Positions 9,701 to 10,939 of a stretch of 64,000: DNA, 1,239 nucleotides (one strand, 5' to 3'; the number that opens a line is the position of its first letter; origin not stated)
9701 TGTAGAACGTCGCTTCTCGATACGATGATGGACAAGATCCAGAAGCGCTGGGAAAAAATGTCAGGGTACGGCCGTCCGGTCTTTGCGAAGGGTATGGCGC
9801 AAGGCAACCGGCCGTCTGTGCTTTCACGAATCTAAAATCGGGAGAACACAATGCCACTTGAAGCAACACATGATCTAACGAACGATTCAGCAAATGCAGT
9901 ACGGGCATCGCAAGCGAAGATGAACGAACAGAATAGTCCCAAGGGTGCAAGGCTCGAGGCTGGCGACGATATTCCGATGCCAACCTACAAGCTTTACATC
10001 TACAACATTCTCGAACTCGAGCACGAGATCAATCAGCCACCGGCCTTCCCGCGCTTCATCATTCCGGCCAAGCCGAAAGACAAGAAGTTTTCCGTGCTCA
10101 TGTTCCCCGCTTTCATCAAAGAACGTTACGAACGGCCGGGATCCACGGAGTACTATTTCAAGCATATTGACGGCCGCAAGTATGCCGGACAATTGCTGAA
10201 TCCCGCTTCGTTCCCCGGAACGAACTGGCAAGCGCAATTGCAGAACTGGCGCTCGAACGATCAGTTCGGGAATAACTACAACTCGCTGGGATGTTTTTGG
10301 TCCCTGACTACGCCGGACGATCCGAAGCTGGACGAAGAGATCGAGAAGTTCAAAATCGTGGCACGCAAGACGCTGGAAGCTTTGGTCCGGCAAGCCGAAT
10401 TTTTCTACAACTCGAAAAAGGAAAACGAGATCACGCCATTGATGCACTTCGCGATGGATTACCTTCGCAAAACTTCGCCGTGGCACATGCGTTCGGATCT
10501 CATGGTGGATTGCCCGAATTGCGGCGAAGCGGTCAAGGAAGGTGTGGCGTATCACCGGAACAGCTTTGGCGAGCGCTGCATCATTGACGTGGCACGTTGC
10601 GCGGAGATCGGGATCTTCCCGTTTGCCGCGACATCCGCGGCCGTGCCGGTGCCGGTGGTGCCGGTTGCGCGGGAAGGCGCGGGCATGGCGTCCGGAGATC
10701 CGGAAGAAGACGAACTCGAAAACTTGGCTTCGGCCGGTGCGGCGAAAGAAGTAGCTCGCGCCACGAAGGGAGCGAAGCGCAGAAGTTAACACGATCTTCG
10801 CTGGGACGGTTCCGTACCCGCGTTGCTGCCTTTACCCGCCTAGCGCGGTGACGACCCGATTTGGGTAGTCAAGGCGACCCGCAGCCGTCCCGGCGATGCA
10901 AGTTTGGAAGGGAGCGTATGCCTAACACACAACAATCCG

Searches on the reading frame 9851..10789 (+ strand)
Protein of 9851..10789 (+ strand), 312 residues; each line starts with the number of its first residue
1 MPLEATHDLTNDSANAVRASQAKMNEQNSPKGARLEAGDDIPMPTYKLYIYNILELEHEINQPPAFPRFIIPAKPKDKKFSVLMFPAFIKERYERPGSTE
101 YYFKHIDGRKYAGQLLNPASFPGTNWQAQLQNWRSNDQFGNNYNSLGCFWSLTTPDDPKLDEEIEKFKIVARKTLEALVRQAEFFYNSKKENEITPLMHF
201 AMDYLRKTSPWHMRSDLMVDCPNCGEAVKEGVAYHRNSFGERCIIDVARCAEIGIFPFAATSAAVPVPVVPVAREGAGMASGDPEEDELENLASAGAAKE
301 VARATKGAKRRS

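Call 9: search_protein_families(library=pfam, proteins=[window:9851-10789:+])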
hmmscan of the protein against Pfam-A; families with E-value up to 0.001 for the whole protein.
window:9851-10789:+ (312 aa): 0 families

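Call 13: search_protein_families(library=phrogs, proteins=[window:9851-10789:+], max_evalue=0.001)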
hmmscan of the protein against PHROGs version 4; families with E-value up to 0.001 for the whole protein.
window:9851-10789:+ (312 aa): 0 families

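Call 17: find_related_loci(query=window:9851-10789:+, collection=viral_contigs, flank=10000)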
Query window:9851-10789:+ (312 aa) in viral_contigs; peptide patterns used: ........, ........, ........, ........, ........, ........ (x = any residue, [..] = any of these).
19 stretches matched a pattern; 1 encode a relative of the query (tblastn E <= 1e-3); 1 distinct loci.
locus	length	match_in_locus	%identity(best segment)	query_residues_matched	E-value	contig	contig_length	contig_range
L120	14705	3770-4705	91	1-312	0e+0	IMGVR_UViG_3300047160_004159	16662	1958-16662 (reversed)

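Call 18: search_dna_similar(query=window:9851-10789:+, collection=phages, mode=protein, max_evalue=0.001)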
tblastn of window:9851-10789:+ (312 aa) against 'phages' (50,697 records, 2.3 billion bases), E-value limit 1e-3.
No match.
